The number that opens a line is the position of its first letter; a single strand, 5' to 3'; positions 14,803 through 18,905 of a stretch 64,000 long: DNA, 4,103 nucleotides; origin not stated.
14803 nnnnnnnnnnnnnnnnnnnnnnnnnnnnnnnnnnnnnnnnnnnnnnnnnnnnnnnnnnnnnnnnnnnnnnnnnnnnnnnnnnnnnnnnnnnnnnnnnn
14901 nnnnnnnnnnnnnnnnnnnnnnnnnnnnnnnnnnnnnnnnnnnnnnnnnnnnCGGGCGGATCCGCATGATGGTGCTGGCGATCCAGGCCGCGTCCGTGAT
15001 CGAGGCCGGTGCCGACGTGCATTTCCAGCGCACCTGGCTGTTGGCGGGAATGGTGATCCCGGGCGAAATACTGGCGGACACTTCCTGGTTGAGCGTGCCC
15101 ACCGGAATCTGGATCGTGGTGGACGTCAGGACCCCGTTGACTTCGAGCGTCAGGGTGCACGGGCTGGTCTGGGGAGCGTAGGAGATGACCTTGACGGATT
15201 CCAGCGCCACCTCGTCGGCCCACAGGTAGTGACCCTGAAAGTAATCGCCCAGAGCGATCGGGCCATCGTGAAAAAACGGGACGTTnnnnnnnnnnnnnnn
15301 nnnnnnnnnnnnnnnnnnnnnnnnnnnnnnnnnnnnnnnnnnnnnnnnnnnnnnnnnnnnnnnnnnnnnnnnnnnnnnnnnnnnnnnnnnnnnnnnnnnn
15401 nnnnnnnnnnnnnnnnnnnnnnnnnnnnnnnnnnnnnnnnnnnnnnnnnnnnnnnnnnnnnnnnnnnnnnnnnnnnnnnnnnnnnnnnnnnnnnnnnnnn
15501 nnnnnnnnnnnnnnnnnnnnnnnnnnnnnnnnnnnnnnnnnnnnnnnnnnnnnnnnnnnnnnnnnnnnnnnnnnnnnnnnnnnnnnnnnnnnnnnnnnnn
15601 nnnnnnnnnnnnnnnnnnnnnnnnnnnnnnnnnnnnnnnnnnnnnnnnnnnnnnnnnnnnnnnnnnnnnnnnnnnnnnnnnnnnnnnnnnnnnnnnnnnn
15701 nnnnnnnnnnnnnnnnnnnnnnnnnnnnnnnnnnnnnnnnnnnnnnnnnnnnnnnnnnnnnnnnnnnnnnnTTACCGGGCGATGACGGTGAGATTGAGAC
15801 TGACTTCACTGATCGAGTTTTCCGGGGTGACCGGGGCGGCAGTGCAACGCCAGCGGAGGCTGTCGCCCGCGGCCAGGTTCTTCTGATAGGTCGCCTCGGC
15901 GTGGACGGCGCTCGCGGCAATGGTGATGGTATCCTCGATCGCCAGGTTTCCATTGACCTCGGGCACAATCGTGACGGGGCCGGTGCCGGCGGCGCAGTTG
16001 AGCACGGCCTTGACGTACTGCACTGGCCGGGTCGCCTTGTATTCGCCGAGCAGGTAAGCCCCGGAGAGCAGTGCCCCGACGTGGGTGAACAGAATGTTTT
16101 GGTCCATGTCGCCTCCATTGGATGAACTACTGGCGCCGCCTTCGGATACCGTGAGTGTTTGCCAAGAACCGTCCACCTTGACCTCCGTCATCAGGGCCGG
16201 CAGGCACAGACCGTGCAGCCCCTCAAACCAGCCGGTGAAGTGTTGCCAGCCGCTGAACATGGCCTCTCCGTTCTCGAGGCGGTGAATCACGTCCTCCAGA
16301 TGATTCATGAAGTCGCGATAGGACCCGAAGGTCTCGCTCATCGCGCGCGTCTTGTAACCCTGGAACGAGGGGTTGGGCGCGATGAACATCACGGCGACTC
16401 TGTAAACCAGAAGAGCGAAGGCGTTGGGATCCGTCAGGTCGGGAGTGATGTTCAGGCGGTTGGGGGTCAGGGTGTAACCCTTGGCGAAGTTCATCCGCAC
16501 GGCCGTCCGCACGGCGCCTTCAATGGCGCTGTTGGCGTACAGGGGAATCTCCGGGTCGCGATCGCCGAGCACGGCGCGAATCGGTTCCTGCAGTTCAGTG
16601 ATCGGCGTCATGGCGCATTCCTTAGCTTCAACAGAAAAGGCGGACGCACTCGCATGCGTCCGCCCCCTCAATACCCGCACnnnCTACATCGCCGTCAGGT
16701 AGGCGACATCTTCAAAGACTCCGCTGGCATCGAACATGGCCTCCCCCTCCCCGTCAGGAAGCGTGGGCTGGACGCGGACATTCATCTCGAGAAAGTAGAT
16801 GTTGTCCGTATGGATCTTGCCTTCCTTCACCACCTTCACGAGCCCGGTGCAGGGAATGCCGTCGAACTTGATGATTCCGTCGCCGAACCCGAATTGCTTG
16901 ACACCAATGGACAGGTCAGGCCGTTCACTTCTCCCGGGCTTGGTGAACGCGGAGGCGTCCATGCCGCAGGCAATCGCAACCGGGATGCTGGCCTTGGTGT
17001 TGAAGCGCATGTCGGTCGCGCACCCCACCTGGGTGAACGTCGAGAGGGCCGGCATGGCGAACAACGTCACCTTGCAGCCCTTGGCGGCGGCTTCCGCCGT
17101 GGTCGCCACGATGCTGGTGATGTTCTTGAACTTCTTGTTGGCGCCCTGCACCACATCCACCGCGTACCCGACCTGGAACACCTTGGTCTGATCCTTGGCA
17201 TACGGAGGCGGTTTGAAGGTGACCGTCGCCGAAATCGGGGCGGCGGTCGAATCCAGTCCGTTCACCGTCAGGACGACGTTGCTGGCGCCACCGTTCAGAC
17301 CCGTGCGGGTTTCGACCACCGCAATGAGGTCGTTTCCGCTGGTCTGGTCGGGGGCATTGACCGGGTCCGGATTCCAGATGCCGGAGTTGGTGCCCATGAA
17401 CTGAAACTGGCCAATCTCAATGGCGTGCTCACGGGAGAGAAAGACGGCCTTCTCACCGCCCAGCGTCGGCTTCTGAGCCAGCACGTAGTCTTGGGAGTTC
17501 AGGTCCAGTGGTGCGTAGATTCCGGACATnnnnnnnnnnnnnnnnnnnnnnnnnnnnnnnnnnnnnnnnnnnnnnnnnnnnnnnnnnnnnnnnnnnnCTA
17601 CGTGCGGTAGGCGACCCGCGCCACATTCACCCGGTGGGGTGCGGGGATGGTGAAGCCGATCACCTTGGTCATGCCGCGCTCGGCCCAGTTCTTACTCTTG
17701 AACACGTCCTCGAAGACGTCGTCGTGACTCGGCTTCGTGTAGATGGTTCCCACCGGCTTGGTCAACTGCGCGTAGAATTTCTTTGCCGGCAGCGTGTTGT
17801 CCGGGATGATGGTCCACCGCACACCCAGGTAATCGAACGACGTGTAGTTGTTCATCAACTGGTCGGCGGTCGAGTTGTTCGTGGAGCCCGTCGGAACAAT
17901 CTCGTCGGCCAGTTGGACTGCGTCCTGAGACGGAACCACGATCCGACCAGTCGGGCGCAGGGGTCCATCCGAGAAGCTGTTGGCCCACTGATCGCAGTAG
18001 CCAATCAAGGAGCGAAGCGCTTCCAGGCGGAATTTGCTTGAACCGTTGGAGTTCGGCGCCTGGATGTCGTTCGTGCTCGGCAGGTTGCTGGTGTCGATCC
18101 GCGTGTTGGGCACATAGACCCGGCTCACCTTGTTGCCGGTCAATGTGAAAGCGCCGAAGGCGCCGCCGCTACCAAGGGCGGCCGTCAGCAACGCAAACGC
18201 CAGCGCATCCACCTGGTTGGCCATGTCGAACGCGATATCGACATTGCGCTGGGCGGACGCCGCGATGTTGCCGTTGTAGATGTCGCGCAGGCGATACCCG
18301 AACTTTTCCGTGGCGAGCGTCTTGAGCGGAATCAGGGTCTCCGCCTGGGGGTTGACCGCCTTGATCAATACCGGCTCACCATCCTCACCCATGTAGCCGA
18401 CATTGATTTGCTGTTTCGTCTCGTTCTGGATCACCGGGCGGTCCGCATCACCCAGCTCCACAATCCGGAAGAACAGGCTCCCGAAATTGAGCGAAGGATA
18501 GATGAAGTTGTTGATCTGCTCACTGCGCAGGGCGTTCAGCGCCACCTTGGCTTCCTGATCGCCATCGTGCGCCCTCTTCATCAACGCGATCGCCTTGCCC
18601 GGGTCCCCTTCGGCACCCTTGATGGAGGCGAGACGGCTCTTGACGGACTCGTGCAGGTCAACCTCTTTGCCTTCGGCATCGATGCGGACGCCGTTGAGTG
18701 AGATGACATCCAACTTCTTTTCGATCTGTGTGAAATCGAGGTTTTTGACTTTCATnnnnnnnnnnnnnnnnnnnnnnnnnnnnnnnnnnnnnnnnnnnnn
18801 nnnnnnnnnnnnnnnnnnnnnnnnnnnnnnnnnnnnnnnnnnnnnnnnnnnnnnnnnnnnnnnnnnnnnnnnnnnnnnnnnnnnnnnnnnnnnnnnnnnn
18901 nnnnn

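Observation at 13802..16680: Repeated ~90-aa beta-domain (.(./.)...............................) in three consecutive structural genes and in the tail fibre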

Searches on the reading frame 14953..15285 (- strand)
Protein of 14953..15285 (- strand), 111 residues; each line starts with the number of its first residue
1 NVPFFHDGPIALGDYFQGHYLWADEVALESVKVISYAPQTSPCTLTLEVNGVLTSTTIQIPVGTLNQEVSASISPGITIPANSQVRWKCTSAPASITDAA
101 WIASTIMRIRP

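Call 15: search_solved_structures(query=A1, max_evalue=10)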
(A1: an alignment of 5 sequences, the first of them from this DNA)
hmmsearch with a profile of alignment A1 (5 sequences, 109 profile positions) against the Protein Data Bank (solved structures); distinct sequences matched with E-value up to 10: 10.
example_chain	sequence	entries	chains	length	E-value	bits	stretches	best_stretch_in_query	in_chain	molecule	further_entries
4uid_A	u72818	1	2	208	0.012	18.9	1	13-72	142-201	SURFACE LAYER PROTEIN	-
4uj7_A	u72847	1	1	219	0.012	18.9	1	13-73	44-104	SURFACE LAYER PROTEIN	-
6f3m_B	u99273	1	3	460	1.1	12.5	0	36-81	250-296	Adenosylhomocysteinase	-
6f3m_A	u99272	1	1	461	1.1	12.5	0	36-81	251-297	Adenosylhomocysteinase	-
8ajt_AAA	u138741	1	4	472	1.2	12.5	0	36-81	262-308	Adenosylhomocysteinase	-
8ajs_AAA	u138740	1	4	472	1.2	12.4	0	36-81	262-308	Adenosylhomocysteinase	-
8azf_A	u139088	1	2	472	1.2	12.4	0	36-81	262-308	Adenosylhomocysteinase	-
6f3n_A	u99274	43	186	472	1.2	12.4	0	36-81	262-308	Adenosylhomocysteinase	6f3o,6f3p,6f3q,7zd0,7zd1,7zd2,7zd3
8ajv_AAA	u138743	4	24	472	1.8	11.9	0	36-81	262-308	Adenosylhomocysteinase | S-adenosyl-L-homocysteine hydrolase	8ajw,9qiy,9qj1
8aju_AAA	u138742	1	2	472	2.3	11.5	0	36-81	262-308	Adenosylhomocysteinase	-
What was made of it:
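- The 5-copy profile gave a weak hit to Ig-like S-layer domains 4uid/4uj7, E 0.012 (call 15).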

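Call 16: search_protein_families(library=pfam, alignment_id=A1, max_evalue=10)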
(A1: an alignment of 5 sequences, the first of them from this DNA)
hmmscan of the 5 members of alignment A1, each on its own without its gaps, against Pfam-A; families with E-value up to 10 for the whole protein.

A. member 1, seq(111 aa): 1 family
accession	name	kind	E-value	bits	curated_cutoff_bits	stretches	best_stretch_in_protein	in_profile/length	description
PF23111.1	N1_PEX6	-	0.16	12.6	28.1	1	28-62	32-66/82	PEX6 N1 domain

B. families by the number of members that match (of 5 scanned): 1 family
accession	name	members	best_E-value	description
PF23111.1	N1_PEX6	1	0.16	PEX6 N1 domain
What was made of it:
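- On TNF / C1q / BclA_C jelly-roll superfamily: No hit for the five copies (call 16).
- Closest known: C-terminal Ig-like/FN3 domains of siphophage tail tube proteins. Different: There is no Pfam membership (call 16).
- There is no Pfam Ig-family hit even at E<=10 (call 16).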

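Call 22: search_protein_representatives(alignment_id=A1)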
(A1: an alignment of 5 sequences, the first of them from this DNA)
Query: 5 sequences, 109 profile positions. Proteins with E-value up to 0.001 (for the whole library): 328; up to 1e-10: 147; up to 1e-30: 9. The best 150 are listed.
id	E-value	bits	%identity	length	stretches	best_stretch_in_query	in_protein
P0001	1.7e-49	182.5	-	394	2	1-108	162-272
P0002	1.6e-43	163.3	-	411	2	3-107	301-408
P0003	1.2e-41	157.3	-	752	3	3-104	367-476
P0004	2.2e-41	156.4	-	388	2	1-107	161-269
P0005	3.7e-40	152.5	-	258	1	2-108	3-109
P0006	2.8e-36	140.0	-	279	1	1-108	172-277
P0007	2.2e-35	137.1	-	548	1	2-108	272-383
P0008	6.2e-33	129.3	-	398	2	2-106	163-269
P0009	8.0e-31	122.5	-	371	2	5-93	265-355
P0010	2.0e-29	118.0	-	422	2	4-108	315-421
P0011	2.9e-29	117.4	-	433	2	4-105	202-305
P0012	7.6e-28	112.9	-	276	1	1-108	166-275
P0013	5.3e-25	103.7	-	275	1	2-108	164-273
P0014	1.1e-22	96.2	-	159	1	1-107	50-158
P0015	1.2e-22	96.1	-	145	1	1-106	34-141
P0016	1.6e-22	95.8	-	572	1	4-108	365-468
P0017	9.1e-22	93.3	-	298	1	3-108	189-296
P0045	3.8e-17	78.4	-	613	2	2-105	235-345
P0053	8.4e-17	77.3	-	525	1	4-106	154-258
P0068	6.4e-16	74.5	-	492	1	4-108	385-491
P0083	5.0e-15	71.6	-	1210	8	42-103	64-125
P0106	3.9e-13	65.5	-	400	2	26-106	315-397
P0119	1.5e-12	63.6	-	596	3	38-98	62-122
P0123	2.8e-12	62.8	-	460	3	44-96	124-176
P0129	8.0e-12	61.3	-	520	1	4-107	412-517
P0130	8.4e-12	61.2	-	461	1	2-107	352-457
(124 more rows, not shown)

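Call 23: search_protein_families(library=pfam, proteins=[P0083, P0119, P0123, P0003, P0016, P0045, P0053, P0068, P0129, P0130], max_evalue=0.01)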
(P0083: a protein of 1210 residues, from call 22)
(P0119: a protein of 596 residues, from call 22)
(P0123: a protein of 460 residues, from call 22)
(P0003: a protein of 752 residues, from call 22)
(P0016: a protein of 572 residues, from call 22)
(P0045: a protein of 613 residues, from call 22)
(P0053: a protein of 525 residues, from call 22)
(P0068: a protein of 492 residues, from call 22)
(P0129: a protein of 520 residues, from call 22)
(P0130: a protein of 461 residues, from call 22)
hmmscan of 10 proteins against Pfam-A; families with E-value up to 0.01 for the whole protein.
P0083 (1210 aa): 0 families

P0119 (596 aa): 0 families

P0123 (460 aa): 0 families

P0003 (752 aa): 0 families

P0016 (572 aa): 1 family
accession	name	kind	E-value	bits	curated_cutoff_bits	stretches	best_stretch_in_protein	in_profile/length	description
PF06536.16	Av_adeno_fibre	-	3.8e-07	30.3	22.7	0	190-229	8-51/56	Avian adenovirus fibre, N-terminal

P0045 (613 aa): 0 families

P0053 (525 aa): 1 family
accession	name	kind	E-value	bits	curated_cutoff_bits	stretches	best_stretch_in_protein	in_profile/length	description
PF12789.12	PTR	-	0.0023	18.4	27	0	26-56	12-42/60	Phage tail repeat like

P0068 (492 aa): 1 family
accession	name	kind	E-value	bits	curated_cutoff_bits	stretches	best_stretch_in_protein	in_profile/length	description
PF06536.16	Av_adeno_fibre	-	0.0011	19.2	22.7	1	188-210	33-55/56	Avian adenovirus fibre, N-terminal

P0129 (520 aa): 0 families

P0130 (461 aa): 1 family
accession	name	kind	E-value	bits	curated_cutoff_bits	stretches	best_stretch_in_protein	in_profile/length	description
PF06536.16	Av_adeno_fibre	-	0.00035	20.8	22.7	0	87-106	35-54/56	Avian adenovirus fibre, N-terminal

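Call 27: find_homologous_proteins(query=A1, max_evalue=0.001)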
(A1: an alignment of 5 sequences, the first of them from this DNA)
Query A1 (5 sequences) (111 aa, profile of the alignment): 1 proteins with E <= 0.001 among 1447 candidates.
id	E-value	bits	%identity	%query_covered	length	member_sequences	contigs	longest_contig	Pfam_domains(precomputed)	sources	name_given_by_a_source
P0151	2.6e-13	68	30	77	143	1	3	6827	-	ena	-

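Call 77: find_encoding_contigs(protein=P0004, flank=10000, max_places=2)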
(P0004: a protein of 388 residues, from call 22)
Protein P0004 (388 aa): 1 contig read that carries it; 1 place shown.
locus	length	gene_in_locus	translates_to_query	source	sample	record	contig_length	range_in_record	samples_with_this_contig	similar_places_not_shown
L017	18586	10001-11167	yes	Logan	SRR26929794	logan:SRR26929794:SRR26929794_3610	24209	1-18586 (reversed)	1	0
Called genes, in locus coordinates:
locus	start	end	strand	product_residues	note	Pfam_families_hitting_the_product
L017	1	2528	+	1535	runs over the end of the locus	PF00149:Metallophos (faint), PF13385:Laminin_G_3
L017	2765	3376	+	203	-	-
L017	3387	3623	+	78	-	-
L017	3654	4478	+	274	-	-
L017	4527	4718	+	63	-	-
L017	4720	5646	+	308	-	-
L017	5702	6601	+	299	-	-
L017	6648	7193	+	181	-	-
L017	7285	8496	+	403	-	-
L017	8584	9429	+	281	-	-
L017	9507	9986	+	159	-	-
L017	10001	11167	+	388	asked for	-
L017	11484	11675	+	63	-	-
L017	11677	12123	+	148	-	-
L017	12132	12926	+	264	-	-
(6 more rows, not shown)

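Call 78: find_encoding_contigs(protein=P0106, flank=10000, max_places=2)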
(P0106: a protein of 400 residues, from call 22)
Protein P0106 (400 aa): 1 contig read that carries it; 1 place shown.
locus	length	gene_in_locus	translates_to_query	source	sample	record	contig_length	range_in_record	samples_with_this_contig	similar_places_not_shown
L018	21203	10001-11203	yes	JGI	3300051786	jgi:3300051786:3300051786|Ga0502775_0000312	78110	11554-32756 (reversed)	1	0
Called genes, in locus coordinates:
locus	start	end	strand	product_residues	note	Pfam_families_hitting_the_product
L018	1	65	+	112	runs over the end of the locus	-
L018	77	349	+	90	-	-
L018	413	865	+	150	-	-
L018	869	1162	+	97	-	-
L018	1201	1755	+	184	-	-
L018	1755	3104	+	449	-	-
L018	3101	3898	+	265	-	-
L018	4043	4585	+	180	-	-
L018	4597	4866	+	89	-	-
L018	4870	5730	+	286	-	-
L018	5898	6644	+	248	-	-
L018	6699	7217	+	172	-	-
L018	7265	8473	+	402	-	-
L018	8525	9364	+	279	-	-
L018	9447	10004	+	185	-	-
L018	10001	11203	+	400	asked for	-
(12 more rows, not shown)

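Call 79: find_encoding_contigs(protein=P0017, flank=10000, max_places=2)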
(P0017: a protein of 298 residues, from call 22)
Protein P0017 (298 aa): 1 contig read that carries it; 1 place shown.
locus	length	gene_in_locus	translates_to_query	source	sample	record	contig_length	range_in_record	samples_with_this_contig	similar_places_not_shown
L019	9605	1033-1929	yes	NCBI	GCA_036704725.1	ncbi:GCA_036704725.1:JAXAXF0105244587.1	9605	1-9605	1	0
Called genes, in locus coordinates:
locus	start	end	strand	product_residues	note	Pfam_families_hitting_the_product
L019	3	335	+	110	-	?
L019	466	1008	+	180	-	-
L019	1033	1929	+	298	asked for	-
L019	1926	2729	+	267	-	-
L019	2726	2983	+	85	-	-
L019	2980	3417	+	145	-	-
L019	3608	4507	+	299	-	-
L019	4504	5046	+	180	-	-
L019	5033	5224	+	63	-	-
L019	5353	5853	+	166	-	-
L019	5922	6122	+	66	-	-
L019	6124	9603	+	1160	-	?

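Call 80: find_encoding_contigs(protein=P0001, flank=10000, max_places=2)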
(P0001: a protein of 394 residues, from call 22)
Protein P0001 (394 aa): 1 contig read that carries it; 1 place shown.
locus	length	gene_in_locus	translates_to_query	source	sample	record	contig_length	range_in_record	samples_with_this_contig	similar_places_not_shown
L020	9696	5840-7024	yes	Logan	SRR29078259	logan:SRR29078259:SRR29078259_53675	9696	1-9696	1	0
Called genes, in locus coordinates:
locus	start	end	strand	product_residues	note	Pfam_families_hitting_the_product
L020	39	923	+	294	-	-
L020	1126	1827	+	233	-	-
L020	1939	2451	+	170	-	-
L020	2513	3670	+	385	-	-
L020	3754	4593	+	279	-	-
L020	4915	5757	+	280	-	-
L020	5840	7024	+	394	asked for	-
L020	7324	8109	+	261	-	-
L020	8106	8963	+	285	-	PF00487:FA_desaturase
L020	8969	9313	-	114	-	-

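Call 94: search_solved_structures(query=A8, max_evalue=10, show_alignments=2)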
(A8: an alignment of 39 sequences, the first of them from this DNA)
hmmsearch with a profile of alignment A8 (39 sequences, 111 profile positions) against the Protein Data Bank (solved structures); distinct sequences matched with E-value up to 10: 1.
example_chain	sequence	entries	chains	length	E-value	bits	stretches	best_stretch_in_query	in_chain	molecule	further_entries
9vgj_A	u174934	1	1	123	0.48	13.5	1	54-109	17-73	AlBeta86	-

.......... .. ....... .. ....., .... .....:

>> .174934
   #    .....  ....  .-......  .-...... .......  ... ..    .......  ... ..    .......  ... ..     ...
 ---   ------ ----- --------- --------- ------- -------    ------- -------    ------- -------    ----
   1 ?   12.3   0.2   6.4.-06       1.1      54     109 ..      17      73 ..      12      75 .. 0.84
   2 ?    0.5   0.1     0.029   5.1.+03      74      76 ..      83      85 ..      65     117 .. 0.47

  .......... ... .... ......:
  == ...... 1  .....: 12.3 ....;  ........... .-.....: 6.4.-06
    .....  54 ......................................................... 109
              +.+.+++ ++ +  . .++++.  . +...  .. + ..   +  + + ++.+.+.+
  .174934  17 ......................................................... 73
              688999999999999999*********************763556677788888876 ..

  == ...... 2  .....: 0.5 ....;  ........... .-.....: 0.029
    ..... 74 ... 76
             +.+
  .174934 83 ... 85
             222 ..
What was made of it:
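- On TNF / C1q / BclA_C jelly-roll superfamily: A 39-sequence profile finds no PDB chain (call 94).
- On CBM6/CBM36 carbohydrate-binding modules: There is no sequence match (calls 16, 94).
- The S-layer hit disappears with a 39-sequence profile (call 94).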

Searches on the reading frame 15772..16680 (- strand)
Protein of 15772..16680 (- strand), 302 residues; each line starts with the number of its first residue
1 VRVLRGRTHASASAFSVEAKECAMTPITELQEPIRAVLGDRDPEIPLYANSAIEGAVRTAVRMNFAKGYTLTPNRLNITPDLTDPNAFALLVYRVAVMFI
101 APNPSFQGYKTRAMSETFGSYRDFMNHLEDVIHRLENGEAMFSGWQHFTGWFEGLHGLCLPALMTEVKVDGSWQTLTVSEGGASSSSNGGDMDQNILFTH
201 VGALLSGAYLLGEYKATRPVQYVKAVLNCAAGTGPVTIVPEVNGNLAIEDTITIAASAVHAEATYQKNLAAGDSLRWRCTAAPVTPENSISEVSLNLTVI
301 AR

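Call 9: search_protein_families(library=pfam, proteins=[window:15772-16680:-], max_evalue=0.1)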
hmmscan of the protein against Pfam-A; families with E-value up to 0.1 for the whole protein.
window:15772-16680:- (302 aa): 0 families

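Call 10: search_protein_families(library=phrogs, proteins=[window:15772-16680:-], max_evalue=0.1)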
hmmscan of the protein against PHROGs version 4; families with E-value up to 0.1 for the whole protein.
window:15772-16680:- (302 aa): 0 families

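Call 57: search_solved_structures(query=A5, max_evalue=10)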
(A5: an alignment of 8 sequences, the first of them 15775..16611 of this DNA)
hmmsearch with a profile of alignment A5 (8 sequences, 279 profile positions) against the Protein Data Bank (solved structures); distinct sequences matched with E-value up to 10: 2.
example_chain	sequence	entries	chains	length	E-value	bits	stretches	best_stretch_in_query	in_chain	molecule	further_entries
4uid_A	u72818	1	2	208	0.02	17.5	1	154-239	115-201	SURFACE LAYER PROTEIN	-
4uj7_A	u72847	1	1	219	0.049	16.2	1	154-241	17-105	SURFACE LAYER PROTEIN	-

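Call 63: search_protein_families(library=pfam, alignment_id=A5, max_evalue=1)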
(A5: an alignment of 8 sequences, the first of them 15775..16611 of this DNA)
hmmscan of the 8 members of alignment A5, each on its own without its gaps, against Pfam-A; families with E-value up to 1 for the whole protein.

A. member 1, window:15775-16611:- (279 aa): 0 families

B. families by the number of members that match (of 8 scanned): 6 families
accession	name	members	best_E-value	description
PF04984.19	Phage_sheath_1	1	0.035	Phage tail sheath protein subtilisin-like domain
PF12354.14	Internalin_N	1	0.069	Bacterial adhesion/invasion protein N terminal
PF20101.4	DUF6491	1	0.21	Family of unknown function (DUF6491)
PF08535.16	KorB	1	0.3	KorB domain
PF16041.10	APD1-4_M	1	0.32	E3 ubiquitin-protein ligase APD1-4, middle domain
PF18573.7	BclA_C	1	0.78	BclA C-terminal domain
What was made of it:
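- Closest known: TNF/C1q/BclA-type jelly-roll knobs. Different: TNF and C1q gave nothing, and BclA_C gave E 0.78 in one of eight relatives (calls 16, 63).
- On TNF / C1q / BclA_C jelly-roll superfamily: BclA_C gave E 0.78 in one of eight helN-J relatives, which is noise (call 63).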

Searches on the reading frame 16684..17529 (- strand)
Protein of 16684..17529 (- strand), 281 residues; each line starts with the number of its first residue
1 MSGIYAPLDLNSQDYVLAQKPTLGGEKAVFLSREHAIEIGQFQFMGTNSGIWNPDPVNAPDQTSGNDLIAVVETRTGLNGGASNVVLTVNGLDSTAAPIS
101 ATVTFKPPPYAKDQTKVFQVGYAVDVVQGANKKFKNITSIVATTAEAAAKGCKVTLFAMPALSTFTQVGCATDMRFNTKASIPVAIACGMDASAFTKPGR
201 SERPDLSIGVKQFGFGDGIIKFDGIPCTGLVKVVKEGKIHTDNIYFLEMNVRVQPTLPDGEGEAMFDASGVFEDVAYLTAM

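Call 9: search_protein_families(library=pfam, proteins=[window:16684-17529:-], max_evalue=0.1)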
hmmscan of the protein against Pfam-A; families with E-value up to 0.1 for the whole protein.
window:16684-17529:- (281 aa): 0 families

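Call 10: search_protein_families(library=phrogs, proteins=[window:16684-17529:-], max_evalue=0.1)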
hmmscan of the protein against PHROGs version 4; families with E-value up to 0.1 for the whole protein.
window:16684-17529:- (281 aa): 0 families

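Call 84: search_solved_structures(query=window:16684-17529:-, max_evalue=1)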
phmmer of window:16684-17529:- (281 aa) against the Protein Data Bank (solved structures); distinct sequences matched with E-value up to 1: 2.
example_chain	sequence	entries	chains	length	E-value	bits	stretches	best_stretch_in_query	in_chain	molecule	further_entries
2kqp_A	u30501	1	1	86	0.19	13.9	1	185-229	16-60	Insulin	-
6mtk_A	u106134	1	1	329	0.38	12.9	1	136-194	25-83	Tryptophanyl-tRNA synthetase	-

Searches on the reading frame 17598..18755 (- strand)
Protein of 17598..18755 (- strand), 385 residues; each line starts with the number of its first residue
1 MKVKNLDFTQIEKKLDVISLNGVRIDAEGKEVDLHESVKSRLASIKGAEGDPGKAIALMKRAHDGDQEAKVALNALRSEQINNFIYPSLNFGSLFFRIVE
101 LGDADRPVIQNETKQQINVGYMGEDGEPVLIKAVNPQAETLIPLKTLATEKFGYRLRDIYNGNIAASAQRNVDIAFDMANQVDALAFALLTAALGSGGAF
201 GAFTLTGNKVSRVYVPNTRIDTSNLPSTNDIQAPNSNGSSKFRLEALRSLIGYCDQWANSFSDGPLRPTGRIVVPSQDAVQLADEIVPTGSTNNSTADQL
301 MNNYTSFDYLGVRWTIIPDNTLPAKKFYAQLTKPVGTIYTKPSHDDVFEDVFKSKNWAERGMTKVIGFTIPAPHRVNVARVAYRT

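Call 9: search_protein_families(library=pfam, proteins=[window:17598-18755:-], max_evalue=0.1)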
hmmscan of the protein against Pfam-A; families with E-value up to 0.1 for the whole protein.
window:17598-18755:- (385 aa): 0 families

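Call 10: search_protein_families(library=phrogs, proteins=[window:17598-18755:-], max_evalue=0.1)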
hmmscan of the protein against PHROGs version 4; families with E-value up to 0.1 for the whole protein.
window:17598-18755:- (385 aa): 1 family
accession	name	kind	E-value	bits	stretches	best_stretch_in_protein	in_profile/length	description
phrog_32975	-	unknown function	0.026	14.8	1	296-353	101-155/330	-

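Call 83: search_solved_structures(query=window:17598-18755:-, max_evalue=1)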
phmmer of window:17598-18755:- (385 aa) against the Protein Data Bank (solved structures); distinct sequences matched with E-value up to 1: 1.
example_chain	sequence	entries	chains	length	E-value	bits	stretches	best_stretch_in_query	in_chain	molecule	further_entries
2vaj_A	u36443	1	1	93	0.34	13.2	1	126-166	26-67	NEURAL CELL ADHESION MOLECULE 2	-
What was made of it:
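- Tried and rejected: Nothing was found (calls 83, 84).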
